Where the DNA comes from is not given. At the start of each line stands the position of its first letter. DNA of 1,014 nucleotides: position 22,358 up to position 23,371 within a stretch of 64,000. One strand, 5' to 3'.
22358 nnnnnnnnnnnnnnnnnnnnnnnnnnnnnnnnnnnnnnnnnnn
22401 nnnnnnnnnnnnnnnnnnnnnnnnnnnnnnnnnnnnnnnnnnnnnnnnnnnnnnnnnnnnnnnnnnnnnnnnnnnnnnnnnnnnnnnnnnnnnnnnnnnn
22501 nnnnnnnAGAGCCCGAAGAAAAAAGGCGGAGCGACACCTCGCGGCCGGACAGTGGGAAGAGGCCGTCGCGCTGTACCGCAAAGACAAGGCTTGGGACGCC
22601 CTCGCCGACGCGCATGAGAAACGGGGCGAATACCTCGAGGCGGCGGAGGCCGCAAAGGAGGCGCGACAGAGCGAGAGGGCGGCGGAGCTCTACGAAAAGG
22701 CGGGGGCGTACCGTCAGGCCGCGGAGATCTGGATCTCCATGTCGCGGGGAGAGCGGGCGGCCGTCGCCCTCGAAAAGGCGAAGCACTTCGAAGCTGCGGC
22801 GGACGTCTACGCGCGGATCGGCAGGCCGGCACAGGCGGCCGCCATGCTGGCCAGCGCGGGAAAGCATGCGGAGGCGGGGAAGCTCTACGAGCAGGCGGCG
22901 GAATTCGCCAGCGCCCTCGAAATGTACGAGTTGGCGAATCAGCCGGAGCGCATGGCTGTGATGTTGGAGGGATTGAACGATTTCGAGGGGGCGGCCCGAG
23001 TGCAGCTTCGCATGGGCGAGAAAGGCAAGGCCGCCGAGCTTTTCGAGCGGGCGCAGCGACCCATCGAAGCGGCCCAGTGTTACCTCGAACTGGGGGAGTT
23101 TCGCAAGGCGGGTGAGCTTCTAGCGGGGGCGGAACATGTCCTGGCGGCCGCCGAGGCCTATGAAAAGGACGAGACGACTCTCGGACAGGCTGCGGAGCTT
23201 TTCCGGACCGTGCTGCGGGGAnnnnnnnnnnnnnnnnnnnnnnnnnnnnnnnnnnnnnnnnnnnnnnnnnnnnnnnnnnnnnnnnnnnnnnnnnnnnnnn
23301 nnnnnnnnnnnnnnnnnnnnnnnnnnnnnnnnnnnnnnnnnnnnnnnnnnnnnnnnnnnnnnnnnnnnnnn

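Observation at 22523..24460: Two long arrays of strictly 13-residue helical repeats (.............) flanking a beta-propeller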

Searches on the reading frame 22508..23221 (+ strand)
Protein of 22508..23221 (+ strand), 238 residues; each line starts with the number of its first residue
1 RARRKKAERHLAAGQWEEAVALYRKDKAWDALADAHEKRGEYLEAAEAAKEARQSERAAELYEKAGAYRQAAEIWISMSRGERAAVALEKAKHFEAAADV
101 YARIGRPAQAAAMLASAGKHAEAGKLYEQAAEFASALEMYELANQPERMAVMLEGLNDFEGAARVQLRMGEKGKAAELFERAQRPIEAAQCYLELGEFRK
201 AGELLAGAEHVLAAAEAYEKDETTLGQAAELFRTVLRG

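Call 55: predict_structure(alignment_id=A3)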
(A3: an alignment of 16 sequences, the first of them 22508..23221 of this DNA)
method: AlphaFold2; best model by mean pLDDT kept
length: 238 residues; sequences in the alignment: 16
mean_pLDDT: 95.8   pTM: 0.80
mean pLDDT of the five models: 95.8, 95.2, 95.2, 95.1, 94.3
residues with pLDDT >= 90: 227; 70-90: 10; 50-70: 1; < 50: 0
segments of 3 or more residues with pLDDT < 50: none
pLDDT, mean of each block of 10 residues (from residue 1): 89 93 94 95 98 97 98 98 98 98 97 98 97 97 97 97 97 97 97 97 95 95 94 84
secondary structure, 60 per line:
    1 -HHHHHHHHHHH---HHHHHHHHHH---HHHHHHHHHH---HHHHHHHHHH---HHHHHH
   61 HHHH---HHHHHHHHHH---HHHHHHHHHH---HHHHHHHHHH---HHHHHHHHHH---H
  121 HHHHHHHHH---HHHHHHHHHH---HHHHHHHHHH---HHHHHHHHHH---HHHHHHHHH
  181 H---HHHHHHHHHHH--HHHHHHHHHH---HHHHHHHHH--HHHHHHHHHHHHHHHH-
elements in order: H2-12 H16-25 H29-38 H42-51 H55-64 H68-77 H81-90 H94-103 H107-116 H120-129 H133-142 H146-155 H159-168 H172-181 H185-195 H198-207 H211-219 H222-237

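Call 57: fold_search(model_id=the predicted structure, library=pdb)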
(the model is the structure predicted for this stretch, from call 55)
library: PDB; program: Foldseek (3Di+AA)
matches with E <= 10: 1274; with E <= 0.001: 109
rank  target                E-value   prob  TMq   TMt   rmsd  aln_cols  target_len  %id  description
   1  8chy                  1.1e-06  1.00  0.28  0.25  17.7       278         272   18  Crystal structure of an 8-repeat consensus TPR superhelix with Zinc. (released 2024-02-21)
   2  9qhb                  2.3e-06  1.00  0.28  0.25  19.0       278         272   19  Crystal structure of 16-repeat CTPR protein with eliminated coordination sites (released 2025-10-22)
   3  8bbg_A                9.0e-06  1.00  0.31  0.09  11.7       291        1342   18  Structure of the IFT-A complex; anterograde IFT-A train model (released 2022-12-21)
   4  6eou                  2.4e-05  1.00  0.29  0.22  21.4       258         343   15  O-GlcNAc transferase TPR domain with the intellectual disability associated mutation L254F (released 2018-05-09)
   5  1w3b_B                2.7e-05  1.00  0.30  0.22  18.1       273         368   16  The superhelical TPR domain of O-linked GlcNAc transferase reveals structural similarities to importin alpha. (released 2004-09-09)
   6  9cru_G                3.4e-05  1.00  0.14  0.12  16.9       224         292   19  Y20S (Sec18-Sec17-Sec9-Sso1-Snc1) EDTA - Class 1 (released 2025-08-27)
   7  8dtf_A                4.0e-05  1.00  0.29  0.12  14.6       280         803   18  Cryo-EM structure of the full length Arabidopsis SPY with complete TPRs (released 2023-03-08)
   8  9nlu_G                4.2e-05  1.00  0.21  0.18  17.4       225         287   20  Y20S (Sec18-Sec17-Sec9-Sso1-Snc1) EDTA - Class 5 (released 2025-10-01)
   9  1w3b_A                4.4e-05  1.00  0.26  0.17  23.1       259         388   16  The superhelical TPR domain of O-linked GlcNAc transferase reveals structural similarities to importin alpha. (released 2004-09-09)
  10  7y4i_A                5.3e-05  1.00  0.27  0.11  15.4       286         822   18  Crystal structure of SPINDLY in complex with GDP (released 2022-12-07)
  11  8bbg_B                5.7e-05  1.00  0.47  0.10  15.6       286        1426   19  Structure of the IFT-A complex; anterograde IFT-A train model (released 2022-12-21)
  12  4a1s_A                5.7e-05  1.00  0.25  0.19  22.7       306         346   16  Crystallographic structure of the Pins:Insc complex (released 2012-03-28)
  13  9nlz_H                6.0e-05  1.00  0.21  0.18  17.4       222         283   20  Y20S (Sec18-Sec17-Sec9-Sso1-Snc1) EDTA - Class 8 (released 2025-10-01)
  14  7ai4_B                6.3e-05  1.00  0.23  0.23  20.1       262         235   19  Crystal structure of the KLC1-TPR domain truncated from its nonTPR region ([A1-B6]-Delta-nonTPR fragment) (released 2021-10-06)
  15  8fgw_B                6.5e-05  1.00  0.49  0.14   9.3       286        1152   15  Human IFT-A complex structures provide molecular insights into ciliary transport (released 2023-02-22)
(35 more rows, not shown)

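Call 58: search_protein_representatives(alignment_id=A3)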
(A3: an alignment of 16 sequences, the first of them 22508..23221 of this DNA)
Query: 16 sequences, 238 profile positions. Proteins with E-value up to 0.001 (for the whole library): 9046; up to 1e-10: 2310; up to 1e-30: 453. The best 150 are listed.
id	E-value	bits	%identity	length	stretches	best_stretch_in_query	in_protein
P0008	1.6e-107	374.9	-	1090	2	1-237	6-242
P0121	1.8e-96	338.6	-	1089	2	2-237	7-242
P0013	2.9e-91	321.6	-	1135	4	95-237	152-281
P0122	6.3e-83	294.3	-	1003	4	7-188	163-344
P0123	1.7e-80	286.3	-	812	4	71-219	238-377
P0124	2.0e-76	273.0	-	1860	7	68-222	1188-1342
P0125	2.5e-76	272.7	-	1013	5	44-218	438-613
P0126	4.6e-75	268.6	-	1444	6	13-208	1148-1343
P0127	1.4e-74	267.0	-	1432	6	41-223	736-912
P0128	6.8e-73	261.5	-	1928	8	16-232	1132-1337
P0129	1.6e-72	260.2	-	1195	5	44-233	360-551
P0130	2.3e-71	256.4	-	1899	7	16-223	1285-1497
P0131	1.1e-68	247.7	-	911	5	41-178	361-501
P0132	1.5e-68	247.2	-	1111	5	19-177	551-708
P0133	2.2e-68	246.7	-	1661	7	44-209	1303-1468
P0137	2.0e-65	237.0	-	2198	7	92-222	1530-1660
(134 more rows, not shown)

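Call 59: search_protein_families(library=pfam, proteins=[P0124, P0126, P0128, P0137, P0122, P0125], max_evalue=0.00001)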
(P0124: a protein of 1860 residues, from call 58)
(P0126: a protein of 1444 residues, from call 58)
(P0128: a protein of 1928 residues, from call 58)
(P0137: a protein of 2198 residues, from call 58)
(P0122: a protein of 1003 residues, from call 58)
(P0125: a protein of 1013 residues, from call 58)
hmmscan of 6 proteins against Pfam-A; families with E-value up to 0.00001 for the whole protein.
P0124 (1860 aa): 4 families
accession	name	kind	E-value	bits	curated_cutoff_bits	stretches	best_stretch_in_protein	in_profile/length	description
PF00580.27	UvrD-helicase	-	1.3e-17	64.8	23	1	455-698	4-252/271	UvrD/REP helicase N-terminal domain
PF13245.12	AAA_19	-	5.1e-08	33.6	25.1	1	461-699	9-131/134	AAA domain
PF24762.1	TPR_IF140-IFT172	-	1.6e-07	30.8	26.8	0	1655-1838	83-259/486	IF140/IFT172 TPR domain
PF01336.31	tRNA_anti-codon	-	8.1e-07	29.3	27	0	23-92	1-71/75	OB-fold nucleic acid binding domain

P0126 (1444 aa): 6 families
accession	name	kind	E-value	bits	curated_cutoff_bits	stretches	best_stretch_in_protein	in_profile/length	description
PF07719.23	TPR_2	-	8.2e-13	47.8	27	0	641-665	1-25/34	Tetratricopeptide repeat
PF00637.26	Clathrin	-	1.1e-10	41.9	29.6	0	980-1027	73-120/143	Region in Clathrin and VPS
PF00580.27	UvrD-helicase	-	1.4e-09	38.5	23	1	176-417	10-251/271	UvrD/REP helicase N-terminal domain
PF23774.1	TPR_GEMI5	-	2.4e-08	34.2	33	0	997-1043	138-184/209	GEMI5 TPR domain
PF14938.12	SNAP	-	6.5e-07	29.5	25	0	1243-1408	39-205/282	Soluble NSF attachment protein, SNAP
PF13361.12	UvrD_C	-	2.6e-06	27.5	25.6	0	540-603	284-348/350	UvrD-like helicase C-terminal domain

P0128 (1928 aa): 1 family
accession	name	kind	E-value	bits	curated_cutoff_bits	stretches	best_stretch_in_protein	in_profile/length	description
PF00580.27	UvrD-helicase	-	1.1e-06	29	23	1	164-412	5-251/271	UvrD/REP helicase N-terminal domain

P0137 (2198 aa): 2 families
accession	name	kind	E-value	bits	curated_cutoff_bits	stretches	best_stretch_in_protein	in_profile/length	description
PF00580.27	UvrD-helicase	-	1.2e-07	32.1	23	1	416-502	162-252/271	UvrD/REP helicase N-terminal domain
PF13538.12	UvrD_C_2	-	7.8e-06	26.1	27.4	0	678-702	3-27/52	UvrD-like helicase C-terminal domain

P0122 (1003 aa): 8 families
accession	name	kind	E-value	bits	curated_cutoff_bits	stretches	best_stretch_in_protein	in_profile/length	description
PF14938.12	SNAP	-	5.5e-16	59.3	25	0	390-530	117-260/282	Soluble NSF attachment protein, SNAP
PF24762.1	TPR_IF140-IFT172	-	5.3e-13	48.8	26.8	0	225-410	187-374/486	IF140/IFT172 TPR domain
PF13176.12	TPR_7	-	2.5e-10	40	27.9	0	210-233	1-24/36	Tetratricopeptide repeat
PF00637.26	Clathrin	-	3.3e-10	40.3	29.6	0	251-309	74-132/143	Region in Clathrin and VPS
PF13424.12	TPR_12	-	1.6e-08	35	30.1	0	266-324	9-70/77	Tetratricopeptide repeat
PF23774.1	TPR_GEMI5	-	2.1e-08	34.4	33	0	236-353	85-201/209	GEMI5 TPR domain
PF07719.23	TPR_2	-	1.2e-06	28.6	27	0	390-412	4-26/34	Tetratricopeptide repeat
PF13174.12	TPR_6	-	3.1e-06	27.9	26.3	0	580-605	1-26/33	Tetratricopeptide repeat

P0125 (1013 aa): 7 families
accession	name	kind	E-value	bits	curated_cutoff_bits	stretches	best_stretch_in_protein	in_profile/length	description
PF24762.1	TPR_IF140-IFT172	-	4.2e-16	59.1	26.8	1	257-463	232-446/486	IF140/IFT172 TPR domain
PF13176.12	TPR_7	-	4.6e-16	57.9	27.9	0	531-549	6-24/36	Tetratricopeptide repeat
PF14938.12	SNAP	-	8e-15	55.5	25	1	421-577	36-181/282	Soluble NSF attachment protein, SNAP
PF23878.1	TPR_ELP1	-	7.4e-10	39.8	28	1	402-519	51-164/164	ELP1 TPR domain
PF00637.26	Clathrin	-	7.5e-09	35.9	29.6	0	161-277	11-122/143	Region in Clathrin and VPS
PF07719.23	TPR_2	-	7.1e-08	32.4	27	0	606-629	4-27/34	Tetratricopeptide repeat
PF00515.34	TPR_1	-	4.8e-06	26.6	27.8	0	610-629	8-27/34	Tetratricopeptide repeat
